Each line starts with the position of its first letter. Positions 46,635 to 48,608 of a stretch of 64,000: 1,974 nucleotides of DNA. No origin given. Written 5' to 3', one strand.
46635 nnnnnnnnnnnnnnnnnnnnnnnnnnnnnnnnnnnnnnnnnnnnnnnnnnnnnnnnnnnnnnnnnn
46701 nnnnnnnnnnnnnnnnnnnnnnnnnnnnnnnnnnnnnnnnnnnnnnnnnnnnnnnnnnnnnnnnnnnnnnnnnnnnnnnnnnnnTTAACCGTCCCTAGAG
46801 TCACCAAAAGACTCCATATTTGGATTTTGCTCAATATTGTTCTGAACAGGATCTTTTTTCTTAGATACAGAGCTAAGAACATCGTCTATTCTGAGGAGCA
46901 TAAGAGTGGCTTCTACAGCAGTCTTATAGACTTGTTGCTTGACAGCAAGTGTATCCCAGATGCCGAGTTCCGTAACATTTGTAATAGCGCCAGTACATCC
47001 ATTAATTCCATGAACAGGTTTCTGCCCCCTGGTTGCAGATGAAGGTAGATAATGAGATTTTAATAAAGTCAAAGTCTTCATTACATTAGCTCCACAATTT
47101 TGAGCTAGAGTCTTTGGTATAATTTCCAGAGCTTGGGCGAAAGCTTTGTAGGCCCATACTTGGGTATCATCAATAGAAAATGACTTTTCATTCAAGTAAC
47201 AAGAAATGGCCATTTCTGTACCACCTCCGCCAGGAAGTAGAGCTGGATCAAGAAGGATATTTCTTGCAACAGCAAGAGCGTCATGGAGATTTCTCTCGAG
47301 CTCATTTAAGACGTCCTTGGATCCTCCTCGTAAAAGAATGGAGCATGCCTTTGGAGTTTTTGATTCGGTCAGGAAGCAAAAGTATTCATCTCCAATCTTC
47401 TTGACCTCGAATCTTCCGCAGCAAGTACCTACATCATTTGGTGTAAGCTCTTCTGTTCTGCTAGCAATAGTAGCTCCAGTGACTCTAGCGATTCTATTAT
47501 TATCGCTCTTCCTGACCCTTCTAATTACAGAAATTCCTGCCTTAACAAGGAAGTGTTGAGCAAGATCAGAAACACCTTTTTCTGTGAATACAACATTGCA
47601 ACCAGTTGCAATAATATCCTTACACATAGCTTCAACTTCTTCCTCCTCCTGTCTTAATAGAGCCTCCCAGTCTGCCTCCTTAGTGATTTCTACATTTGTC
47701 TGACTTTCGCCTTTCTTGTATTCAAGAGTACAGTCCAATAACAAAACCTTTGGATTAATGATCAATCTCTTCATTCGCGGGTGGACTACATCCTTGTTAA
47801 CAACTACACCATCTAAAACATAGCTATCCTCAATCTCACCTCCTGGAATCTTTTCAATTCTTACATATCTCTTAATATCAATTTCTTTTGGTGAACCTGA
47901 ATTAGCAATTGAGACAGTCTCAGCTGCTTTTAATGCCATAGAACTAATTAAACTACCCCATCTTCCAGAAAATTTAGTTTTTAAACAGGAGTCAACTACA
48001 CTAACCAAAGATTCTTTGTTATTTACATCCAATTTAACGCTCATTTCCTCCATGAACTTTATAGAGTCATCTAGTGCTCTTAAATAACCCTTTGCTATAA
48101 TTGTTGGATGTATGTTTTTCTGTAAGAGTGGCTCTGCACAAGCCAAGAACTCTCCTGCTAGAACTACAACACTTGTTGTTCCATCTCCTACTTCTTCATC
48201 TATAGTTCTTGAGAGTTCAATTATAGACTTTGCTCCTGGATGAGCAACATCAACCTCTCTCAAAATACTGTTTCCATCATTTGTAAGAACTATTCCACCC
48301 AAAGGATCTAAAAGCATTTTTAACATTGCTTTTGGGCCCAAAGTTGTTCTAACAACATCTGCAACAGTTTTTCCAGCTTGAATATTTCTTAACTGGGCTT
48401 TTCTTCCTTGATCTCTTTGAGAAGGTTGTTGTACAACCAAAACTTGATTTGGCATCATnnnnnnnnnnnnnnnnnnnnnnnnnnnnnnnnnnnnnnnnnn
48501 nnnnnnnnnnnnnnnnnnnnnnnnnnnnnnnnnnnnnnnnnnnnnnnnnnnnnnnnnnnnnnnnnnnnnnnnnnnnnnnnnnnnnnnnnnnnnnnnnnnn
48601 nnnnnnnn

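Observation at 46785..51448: Divergently transcribed CCT-gamma and CCT-eta sharing a 1.3-kb motif-bearing promoter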

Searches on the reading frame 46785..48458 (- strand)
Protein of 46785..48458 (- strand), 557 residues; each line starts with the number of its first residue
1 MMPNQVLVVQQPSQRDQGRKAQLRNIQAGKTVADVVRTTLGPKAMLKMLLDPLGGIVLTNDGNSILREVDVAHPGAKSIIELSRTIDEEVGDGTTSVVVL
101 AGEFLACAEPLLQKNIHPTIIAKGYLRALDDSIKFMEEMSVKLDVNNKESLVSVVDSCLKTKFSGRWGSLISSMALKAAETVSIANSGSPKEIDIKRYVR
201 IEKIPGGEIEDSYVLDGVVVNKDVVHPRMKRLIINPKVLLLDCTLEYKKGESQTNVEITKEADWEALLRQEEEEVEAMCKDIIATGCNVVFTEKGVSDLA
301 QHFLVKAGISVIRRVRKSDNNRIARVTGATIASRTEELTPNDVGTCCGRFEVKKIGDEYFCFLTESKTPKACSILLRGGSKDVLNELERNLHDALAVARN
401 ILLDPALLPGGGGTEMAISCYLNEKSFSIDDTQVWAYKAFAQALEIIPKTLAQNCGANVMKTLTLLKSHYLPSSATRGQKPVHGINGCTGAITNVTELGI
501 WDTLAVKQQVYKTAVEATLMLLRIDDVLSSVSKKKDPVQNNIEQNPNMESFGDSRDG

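Call 4: search_protein_families(library=pfam, proteins=[window:46785-48458:-])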
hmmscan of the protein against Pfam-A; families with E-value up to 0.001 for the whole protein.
window:46785-48458:- (557 aa): 1 family
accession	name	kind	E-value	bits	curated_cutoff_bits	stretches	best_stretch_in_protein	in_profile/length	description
PF00118.29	Cpn60_TCP1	-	6.3e-158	526.9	34.3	1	32-530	1-488/490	TCP-1/cpn60 chaperonin family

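Call 5: search_protein_families(library=ncbifam, proteins=[window:46785-48458:-])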
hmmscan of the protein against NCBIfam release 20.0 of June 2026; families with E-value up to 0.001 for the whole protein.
window:46785-48458:- (557 aa): 17 families
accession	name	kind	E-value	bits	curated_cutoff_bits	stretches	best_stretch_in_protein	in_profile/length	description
TIGR02344.1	chap_CCT_gamma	equivalog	1.9e-251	835.1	553.45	1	6-534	2-526/526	T-complex protein 1 subunit gamma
NF041082.2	thermosome_alpha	equivalog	1e-157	526.1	450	1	5-530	2-518/519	thermosome subunit alpha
NF041083.2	thermosome_beta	equivalog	1.7e-155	519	400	1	5-530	2-519/520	thermosome subunit beta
TIGR02339.1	thermosome_arch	subfamily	6.7e-153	510.2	671.1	1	6-529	2-519/521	thermosome subunit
TIGR02340.1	chap_CCT_alpha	equivalog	2.1e-114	383.2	800.2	1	13-532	5-531/536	T-complex protein 1 subunit alpha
TIGR02345.1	chap_CCT_eta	equivalog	8.7e-111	370.8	669.2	1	5-529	3-519/523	T-complex protein 1 subunit eta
TIGR02342.1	chap_CCT_delta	equivalog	3.9e-107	358.9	695.35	1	15-530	4-516/517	T-complex protein 1 subunit delta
TIGR02343.1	chap_CCT_epsi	equivalog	2.9e-106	356.2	710.5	1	8-530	15-531/532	T-complex protein 1 subunit epsilon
TIGR02346.1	chap_CCT_theta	equivalog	4.8e-98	328.9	455.9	1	20-529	18-518/531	T-complex protein 1 subunit theta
TIGR02347.1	chap_CCT_zeta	equivalog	1e-87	294.9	587.15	1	19-531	15-526/531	T-complex protein 1 subunit zeta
TIGR02341.1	chap_CCT_beta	equivalog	7.4e-74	249.2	522.15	1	10-533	4-517/519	T-complex protein 1 subunit beta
NF009487.0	PRK12849.1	subfamily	5.1e-24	84.4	352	2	25-155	14-149/543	chaperonin GroEL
TIGR02348.1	GroEL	equivalog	2.3e-17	62.7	582.1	2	27-242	15-222/526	chaperonin GroEL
NF000592.1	PRK00013.1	subfamily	3.9e-17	61.9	397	2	27-155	16-148/524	chaperonin GroEL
NF009489.0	PRK12851.1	subfamily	1e-14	53.8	464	1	26-154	17-149/541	chaperonin GroEL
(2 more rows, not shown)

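Call 6: search_solved_structures(query=window:46785-48458:-, max_evalue=1e-30)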
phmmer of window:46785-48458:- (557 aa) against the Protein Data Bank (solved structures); distinct sequences matched with E-value up to 1e-30: 113 (the best 60 are shown).
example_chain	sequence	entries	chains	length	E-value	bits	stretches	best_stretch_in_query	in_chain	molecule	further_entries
9unw_H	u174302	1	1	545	4.1e-202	675.7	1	5-540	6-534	T-complex protein 1 subunit gamma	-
4b2t_G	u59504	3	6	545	3.1e-201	672.8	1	5-537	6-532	T-COMPLEX PROTEIN 1 SUBUNIT GAMMA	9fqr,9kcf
7lum_H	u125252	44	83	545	3.1e-199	666.2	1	5-537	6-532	T-complex protein 1 subunit gamma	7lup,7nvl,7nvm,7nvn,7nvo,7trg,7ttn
6qb8_g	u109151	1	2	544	3.7e-199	665.9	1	5-537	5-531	T-complex protein 1 subunit gamma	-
8sfe_g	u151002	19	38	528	3.6e-198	662.7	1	5-534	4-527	T-complex protein 1 subunit gamma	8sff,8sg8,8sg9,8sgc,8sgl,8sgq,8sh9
9umt_C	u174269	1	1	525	7.1e-198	661.7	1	6-534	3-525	T-complex protein 1 subunit gamma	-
3iyg_G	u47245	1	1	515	2.3e-197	660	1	14-529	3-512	T-complex protein 1 subunit gamma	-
6nr8_C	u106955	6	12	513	3.5e-195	652.8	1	14-529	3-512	T-complex protein 1 subunit gamma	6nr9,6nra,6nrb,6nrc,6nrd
5gw4_g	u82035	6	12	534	1.4e-189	634.3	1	7-534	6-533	T-complex protein 1 subunit gamma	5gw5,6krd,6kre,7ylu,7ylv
4v81_C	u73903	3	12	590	2.2e-183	613.9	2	7-371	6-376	T-complex protein 1 subunit gamma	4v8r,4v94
6ks6_g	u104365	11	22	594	3.4e-183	613.3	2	7-370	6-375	fusion protein of T-complex protein 1 subunit gamma,rep-His-CBP and T-complex protein 1 su | fusion protein of T-complex protein 1 subunit gamma, rep-His-CBP an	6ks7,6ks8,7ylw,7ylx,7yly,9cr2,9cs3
1q3r_A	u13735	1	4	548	8.8e-119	400.7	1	5-536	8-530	Thermosome alpha subunit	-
1q2v_A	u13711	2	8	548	1.6e-117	396.5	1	5-536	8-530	Thermosome alpha subunit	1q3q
1q3s_A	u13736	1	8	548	2.3e-117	396.1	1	5-536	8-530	Thermosome alpha subunit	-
9rwp_A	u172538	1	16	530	2.4e-113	382.8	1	6-530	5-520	Ancestral Group II Chaperonin (ACII)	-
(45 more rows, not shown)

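Call 14: find_encoding_contigs(protein=window:46785-48458:-, flank=6000, max_places=6)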
Protein window:46785-48458:- (557 aa): 24 contigs read that carry it; 6 places shown.
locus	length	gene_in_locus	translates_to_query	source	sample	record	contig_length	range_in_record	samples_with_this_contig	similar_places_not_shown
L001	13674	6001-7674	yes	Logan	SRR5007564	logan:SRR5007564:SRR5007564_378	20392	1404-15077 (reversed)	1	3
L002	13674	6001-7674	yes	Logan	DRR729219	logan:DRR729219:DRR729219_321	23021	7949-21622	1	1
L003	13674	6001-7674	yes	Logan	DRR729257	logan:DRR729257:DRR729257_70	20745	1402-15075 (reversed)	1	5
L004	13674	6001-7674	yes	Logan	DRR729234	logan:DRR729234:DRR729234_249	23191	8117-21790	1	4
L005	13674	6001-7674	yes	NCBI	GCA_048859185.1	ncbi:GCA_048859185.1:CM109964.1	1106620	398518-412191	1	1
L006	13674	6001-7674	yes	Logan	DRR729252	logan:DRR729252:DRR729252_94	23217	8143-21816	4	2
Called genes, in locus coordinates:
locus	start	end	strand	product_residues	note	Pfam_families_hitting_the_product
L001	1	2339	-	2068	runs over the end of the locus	-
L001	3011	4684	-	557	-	PF00118:Cpn60_TCP1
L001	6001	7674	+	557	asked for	PF00118:Cpn60_TCP1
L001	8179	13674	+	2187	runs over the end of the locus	PF00023:Ank (faint), PF13606:Ank_3 (faint), PF13637:Ank_4 (faint), PF12796:Ank_2 (weak)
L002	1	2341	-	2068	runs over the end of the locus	-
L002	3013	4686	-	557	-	PF00118:Cpn60_TCP1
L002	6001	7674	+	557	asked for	PF00118:Cpn60_TCP1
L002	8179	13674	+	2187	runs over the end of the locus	PF00023:Ank (faint), PF13606:Ank_3 (faint), PF13637:Ank_4 (faint), PF12796:Ank_2 (weak)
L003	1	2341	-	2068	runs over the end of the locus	-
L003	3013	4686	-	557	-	PF00118:Cpn60_TCP1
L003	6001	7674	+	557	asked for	PF00118:Cpn60_TCP1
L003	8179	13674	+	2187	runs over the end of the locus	PF00023:Ank (faint), PF13606:Ank_3 (faint), PF13637:Ank_4 (faint), PF12796:Ank_2 (weak)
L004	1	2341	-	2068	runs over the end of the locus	-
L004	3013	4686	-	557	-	PF00118:Cpn60_TCP1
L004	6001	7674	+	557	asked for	PF00118:Cpn60_TCP1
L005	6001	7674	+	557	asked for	PF00118:Cpn60_TCP1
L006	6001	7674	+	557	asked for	PF00118:Cpn60_TCP1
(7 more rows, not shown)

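Call 15: list_cluster_members(proteins=[window:46785-48458:-, window:49775-51448:+])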
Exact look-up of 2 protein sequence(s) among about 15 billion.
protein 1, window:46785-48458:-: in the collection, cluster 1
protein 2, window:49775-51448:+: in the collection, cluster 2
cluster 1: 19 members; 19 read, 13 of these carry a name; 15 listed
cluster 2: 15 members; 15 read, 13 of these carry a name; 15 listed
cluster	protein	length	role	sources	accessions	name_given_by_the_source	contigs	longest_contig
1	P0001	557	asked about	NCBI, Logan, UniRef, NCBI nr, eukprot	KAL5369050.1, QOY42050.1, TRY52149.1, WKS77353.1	putative t-complex protein 1 gamma subunit [Cryptosporidium parvum] | T-complex protein 1 subunit gamma n=2 Tax=Cryptosporidium parvum TaxID=5807 ... | T-complex protein 1 subunit gamma [Cryptosporidium parvum]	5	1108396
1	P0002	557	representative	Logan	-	-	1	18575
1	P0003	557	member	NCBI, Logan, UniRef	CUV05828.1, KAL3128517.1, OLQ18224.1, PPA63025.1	unnamed protein product [Cryptosporidium hominis] | T-complex protein 1 subunit gamma n=1 Tax=Cryptosporidium hominis TaxID=237895 ...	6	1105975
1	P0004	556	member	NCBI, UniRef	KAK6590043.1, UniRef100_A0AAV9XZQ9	t-complex 1 [Cryptosporidium xiaoi] | T-complex protein 1 subunit gamma n=1 Tax=Cryptosporidium xiaoi TaxID=659607 ...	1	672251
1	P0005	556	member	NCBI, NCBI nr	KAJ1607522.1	putative t-complex protein 1 gamma subunit [Cryptosporidium canis]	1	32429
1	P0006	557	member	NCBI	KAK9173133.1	T-complex protein 1 subunit gamma [Cryptosporidium meleagridis]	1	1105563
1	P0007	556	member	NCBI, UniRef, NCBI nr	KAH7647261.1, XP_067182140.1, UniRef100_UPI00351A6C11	t-complex 1 [Cryptosporidium bovis] | t-complex 1 n=1 Tax=Cryptosporidium bovis TaxID=310047 RepID=UPI00351A6C11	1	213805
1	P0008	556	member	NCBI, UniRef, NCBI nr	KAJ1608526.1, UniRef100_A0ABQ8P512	putative t-complex protein 1 gamma subunit [Cryptosporidium canis] | T-complex protein 1 subunit gamma n=1 Tax=Cryptosporidium canis TaxID=195482 ...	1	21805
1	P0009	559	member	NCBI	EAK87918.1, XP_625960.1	t-complex protein 1, gamma subunit, partial [Cryptosporidium parvum Iowa II]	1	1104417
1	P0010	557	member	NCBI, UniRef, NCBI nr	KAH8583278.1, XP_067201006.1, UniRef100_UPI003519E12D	CCT chaperonin gamma subunit [Cryptosporidium sp. chipmunk genotype I] | CCT chaperonin gamma subunit n=1 Tax=Cryptosporidium sp. chipmunk genotype I ...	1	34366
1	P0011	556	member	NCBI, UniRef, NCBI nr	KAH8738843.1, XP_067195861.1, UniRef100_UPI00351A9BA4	t-complex protein 1 [Cryptosporidium ryanae] | t-complex protein 1 n=1 Tax=Cryptosporidium ryanae TaxID=515981 RepID=UPI00351A9BA4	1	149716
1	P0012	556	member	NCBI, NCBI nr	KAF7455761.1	CCT chaperonin gamma subunit [Cryptosporidium felis]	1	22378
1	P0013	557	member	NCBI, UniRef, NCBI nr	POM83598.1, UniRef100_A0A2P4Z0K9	T-complex protein 1, gamma subunit [Cryptosporidium meleagridis] | T-complex protein 1 subunit gamma n=1 Tax=Cryptosporidium meleagridis TaxID=93969 ...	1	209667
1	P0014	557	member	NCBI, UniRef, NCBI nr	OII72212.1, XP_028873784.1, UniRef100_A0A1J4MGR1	T-complex protein gamma subunit [Cryptosporidium ubiquitum] | T-complex protein 1 subunit gamma n=1 Tax=Cryptosporidium ubiquitum TaxID=857276 ...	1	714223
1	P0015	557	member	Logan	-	-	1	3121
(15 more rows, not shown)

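Call 17: find_homologous_proteins(query=window:46785-48458:-, max_evalue=1e-100)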
Query window:46785-48458:- (557 aa): 7062 proteins with E <= 1e-100 among 8000 candidates; the best 120 are listed.
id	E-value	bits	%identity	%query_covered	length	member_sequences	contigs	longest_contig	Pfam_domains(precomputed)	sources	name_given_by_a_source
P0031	0.0e+0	1169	94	100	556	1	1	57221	PF00118.30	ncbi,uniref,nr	ncbi:putative t-complex protein 1 gamma subunit [Cryptosporidium canis]|uniref:T-complex protein 1 s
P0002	0.0e+0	1158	93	100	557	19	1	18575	PF00118.30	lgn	-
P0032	0.0e+0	1046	84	100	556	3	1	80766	PF00118.30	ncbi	ncbi:putative T-complex protein 1, gamma subunit [Cryptosporidium serpentis]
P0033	4.2e-244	829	56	95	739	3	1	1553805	PF00118.30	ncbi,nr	ncbi:T-complex protein 1 subunit gamma [Rhodotorula toruloides]|nr:T-complex protein 1 subunit gamma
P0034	2.9e-237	807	-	-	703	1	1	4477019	PF00118.30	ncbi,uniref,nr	ncbi:unnamed protein product [Plutella xylostella]|uniref:T-complex protein 1 subunit gamma n=1 Tax=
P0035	6.3e-230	782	64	99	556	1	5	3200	PF00118.30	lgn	-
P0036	1.9e-228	778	64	99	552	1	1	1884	PF00118.30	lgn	-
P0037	1.4e-225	768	66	95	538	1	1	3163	PF00118.30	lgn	-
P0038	3.0e-223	760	64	99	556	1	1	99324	PF00118.30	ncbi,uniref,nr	ncbi:cct chaperonin gamma subunit [Cystoisospora suis]|uniref:T-complex protein 1 subunit gamma n=1 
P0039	4.6e-223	760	61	100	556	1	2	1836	PF00118.30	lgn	-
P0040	1.4e-222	758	65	99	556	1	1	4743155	PF00118.30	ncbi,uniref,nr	ncbi:CCT chaperonin gamma subunit [Besnoitia besnoiti]|uniref:T-complex protein 1 subunit gamma n=1 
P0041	2.5e-222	757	63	99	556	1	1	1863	PF00118.30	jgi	-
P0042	4.4e-222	757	64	99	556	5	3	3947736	PF00118.30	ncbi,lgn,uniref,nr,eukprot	ncbi:hypothetical protein NCLIV_020250 [Neospora caninum Liverpool]|uniref:T-complex protein 1 subun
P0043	5.2e-222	756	62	100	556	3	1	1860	PF00118.30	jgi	-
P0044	2.3e-221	754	62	99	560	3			PF00118.30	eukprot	eukprot:TRINITY_DN403_c0_g1_i1.p1 TRINITY_DN403_c0_g1~~TRINITY_DN403_c0_g1_i1.p1 ORF type:complete l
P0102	6.6e-214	730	61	99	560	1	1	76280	PF00118.30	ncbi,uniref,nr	ncbi:T-complex protein 1 subunit gamma [Cyclospora cayetanensis]|uniref:T-complex protein 1 subunit 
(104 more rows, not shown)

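Call 18: find_encoding_contigs(protein=P0032, flank=6000, max_places=4)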
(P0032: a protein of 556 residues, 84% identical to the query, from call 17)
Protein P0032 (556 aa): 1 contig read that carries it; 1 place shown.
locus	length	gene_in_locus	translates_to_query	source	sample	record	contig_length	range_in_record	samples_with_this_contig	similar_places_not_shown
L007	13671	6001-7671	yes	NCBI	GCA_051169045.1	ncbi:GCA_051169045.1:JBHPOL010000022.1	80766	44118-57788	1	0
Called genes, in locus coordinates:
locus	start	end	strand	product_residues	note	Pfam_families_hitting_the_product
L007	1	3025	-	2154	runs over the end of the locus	PF18404:Glyco_transf_24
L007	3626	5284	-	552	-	PF00118:Cpn60_TCP1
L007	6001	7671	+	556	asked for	PF00118:Cpn60_TCP1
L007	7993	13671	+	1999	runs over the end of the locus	PF13606:Ank_3 (faint), PF13857:Ank_5 (faint), PF00023:Ank (faint), PF12796:Ank_2, PF13637:Ank_4 (weak)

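Call 19: find_encoding_contigs(protein=P0012, flank=6000, max_places=3)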
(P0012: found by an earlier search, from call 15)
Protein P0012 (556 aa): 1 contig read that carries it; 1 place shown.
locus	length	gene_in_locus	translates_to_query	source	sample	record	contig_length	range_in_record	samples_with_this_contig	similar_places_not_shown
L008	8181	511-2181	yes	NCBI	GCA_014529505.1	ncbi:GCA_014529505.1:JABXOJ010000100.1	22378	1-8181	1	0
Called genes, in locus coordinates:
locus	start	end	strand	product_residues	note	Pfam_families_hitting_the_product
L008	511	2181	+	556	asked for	PF00118:Cpn60_TCP1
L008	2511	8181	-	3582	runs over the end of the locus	-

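Call 20: find_encoding_contigs(protein=P0007, flank=6000, max_places=3)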
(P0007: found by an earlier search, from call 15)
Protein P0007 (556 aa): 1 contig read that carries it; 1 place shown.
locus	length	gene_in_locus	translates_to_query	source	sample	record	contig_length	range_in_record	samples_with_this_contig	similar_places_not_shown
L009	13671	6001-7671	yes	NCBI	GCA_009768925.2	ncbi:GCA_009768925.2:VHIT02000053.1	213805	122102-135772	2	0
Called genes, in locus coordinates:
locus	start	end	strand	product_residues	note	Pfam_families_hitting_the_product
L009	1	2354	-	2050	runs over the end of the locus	PF18401:Thioredoxin_13 (faint)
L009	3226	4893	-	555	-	PF00118:Cpn60_TCP1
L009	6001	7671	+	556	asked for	PF00118:Cpn60_TCP1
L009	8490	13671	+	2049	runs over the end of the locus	PF00023:Ank (faint), PF13606:Ank_3 (faint), PF13637:Ank_4 (faint), PF12796:Ank_2 (weak)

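Call 21: find_encoding_contigs(protein=P0042, flank=10000, max_places=2)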
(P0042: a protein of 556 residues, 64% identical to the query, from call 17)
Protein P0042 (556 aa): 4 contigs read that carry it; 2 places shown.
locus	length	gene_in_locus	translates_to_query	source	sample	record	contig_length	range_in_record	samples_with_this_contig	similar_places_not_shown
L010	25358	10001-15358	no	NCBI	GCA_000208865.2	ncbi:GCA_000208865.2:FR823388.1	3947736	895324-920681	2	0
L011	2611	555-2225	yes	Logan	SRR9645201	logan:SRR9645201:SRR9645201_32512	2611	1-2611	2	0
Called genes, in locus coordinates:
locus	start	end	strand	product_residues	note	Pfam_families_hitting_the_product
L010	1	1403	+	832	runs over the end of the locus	PF00009:GTP_EFTU, PF03144:GTP_EFTU_D2, PF22042:EF-G_D2 (weak), PF14492:EFG_III, PF03764:EFG_IV, PF00679:EFG_C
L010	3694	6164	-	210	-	PF01428:zf-AN1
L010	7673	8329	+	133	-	-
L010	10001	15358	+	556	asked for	PF00118:Cpn60_TCP1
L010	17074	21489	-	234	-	PF02770:Acyl-CoA_dh_M (faint), PF00441:Acyl-CoA_dh_1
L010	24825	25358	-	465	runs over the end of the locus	PF01118:Semialdhyde_dh, PF02774:Semialdhyde_dhC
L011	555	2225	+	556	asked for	PF00118:Cpn60_TCP1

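Call 22: find_encoding_contigs(protein=P0102, flank=10000, max_places=2)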
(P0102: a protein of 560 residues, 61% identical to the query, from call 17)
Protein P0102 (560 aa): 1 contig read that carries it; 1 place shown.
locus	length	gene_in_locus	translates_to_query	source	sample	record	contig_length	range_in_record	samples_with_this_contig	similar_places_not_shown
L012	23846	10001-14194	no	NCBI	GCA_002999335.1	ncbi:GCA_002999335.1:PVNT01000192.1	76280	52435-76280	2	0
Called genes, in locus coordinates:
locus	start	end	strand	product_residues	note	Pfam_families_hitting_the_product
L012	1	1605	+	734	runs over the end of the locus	-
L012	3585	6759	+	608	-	-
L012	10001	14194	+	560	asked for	PF00118:Cpn60_TCP1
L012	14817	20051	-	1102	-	-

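Call 23: find_encoding_contigs(protein=P0014, flank=6000, max_places=1)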
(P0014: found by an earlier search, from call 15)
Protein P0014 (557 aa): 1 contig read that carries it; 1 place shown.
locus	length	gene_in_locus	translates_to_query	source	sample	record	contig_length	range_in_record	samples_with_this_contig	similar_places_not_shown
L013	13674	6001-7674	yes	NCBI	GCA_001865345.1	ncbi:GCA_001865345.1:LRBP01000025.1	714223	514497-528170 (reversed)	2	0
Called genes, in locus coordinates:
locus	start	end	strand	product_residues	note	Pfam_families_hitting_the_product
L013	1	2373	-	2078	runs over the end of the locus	-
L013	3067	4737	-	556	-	PF00118:Cpn60_TCP1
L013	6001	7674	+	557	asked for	PF00118:Cpn60_TCP1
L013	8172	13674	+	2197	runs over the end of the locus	PF00023:Ank (faint), PF13606:Ank_3 (faint), PF13637:Ank_4 (faint), PF13857:Ank_5 (faint), PF12796:Ank_2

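Call 24: find_encoding_contigs(protein=P0031, flank=6000, max_places=1)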
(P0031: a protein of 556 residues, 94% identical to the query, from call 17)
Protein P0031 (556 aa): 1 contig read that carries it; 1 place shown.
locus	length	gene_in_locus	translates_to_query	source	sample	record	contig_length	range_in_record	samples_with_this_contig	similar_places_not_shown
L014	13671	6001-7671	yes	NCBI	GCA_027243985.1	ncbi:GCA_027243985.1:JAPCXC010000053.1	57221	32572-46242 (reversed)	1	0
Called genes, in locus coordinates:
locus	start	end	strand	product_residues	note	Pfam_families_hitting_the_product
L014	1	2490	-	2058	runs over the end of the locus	-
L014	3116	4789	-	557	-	PF00118:Cpn60_TCP1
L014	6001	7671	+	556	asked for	PF00118:Cpn60_TCP1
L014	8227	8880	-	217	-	-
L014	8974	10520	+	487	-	PF00023:Ank (faint), PF13606:Ank_3 (faint), PF13637:Ank_4 (faint), PF12796:Ank_2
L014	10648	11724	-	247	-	-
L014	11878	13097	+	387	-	-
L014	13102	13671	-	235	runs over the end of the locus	-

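Call 25: find_encoding_contigs(protein=P0013, flank=6000, max_places=1)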
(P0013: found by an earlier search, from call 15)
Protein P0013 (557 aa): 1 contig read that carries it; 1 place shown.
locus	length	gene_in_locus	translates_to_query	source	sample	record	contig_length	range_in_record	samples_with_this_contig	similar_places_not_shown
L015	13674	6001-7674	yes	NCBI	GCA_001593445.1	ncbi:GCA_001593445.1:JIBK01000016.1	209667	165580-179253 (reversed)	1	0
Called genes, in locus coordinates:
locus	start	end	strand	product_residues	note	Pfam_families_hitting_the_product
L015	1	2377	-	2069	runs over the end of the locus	-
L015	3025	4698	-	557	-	PF00118:Cpn60_TCP1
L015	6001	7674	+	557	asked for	PF00118:Cpn60_TCP1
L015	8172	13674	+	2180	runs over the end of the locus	PF00023:Ank (faint), PF13606:Ank_3 (faint), PF13637:Ank_4 (faint), PF12796:Ank_2 (weak)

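Call 40: list_cluster_members(proteins=[P0032])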
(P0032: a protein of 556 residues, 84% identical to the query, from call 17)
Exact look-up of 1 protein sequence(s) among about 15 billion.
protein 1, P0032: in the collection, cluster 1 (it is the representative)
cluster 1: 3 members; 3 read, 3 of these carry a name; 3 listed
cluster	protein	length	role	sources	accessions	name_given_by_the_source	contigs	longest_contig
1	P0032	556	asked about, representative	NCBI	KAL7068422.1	putative T-complex protein 1, gamma subunit [Cryptosporidium serpentis]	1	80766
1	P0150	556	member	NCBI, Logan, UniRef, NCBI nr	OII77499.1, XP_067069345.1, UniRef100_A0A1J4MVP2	T-complex protein gamma subunit [Cryptosporidium andersoni] | T-complex protein 1 subunit gamma n=1 Tax=Cryptosporidium andersoni TaxID=117008 ...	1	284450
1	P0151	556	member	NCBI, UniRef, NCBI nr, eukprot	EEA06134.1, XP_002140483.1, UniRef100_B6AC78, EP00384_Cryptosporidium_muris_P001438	T-complex protein 1, gamma subunit, putative [Cryptosporidium muris RN66] | T-complex protein 1 subunit gamma n=1 Tax=Cryptosporidium muris (strain RN66) ... | XP_002140483.1 T-complex protein 1, gamma subunit [Cryptosporidium muris RN66]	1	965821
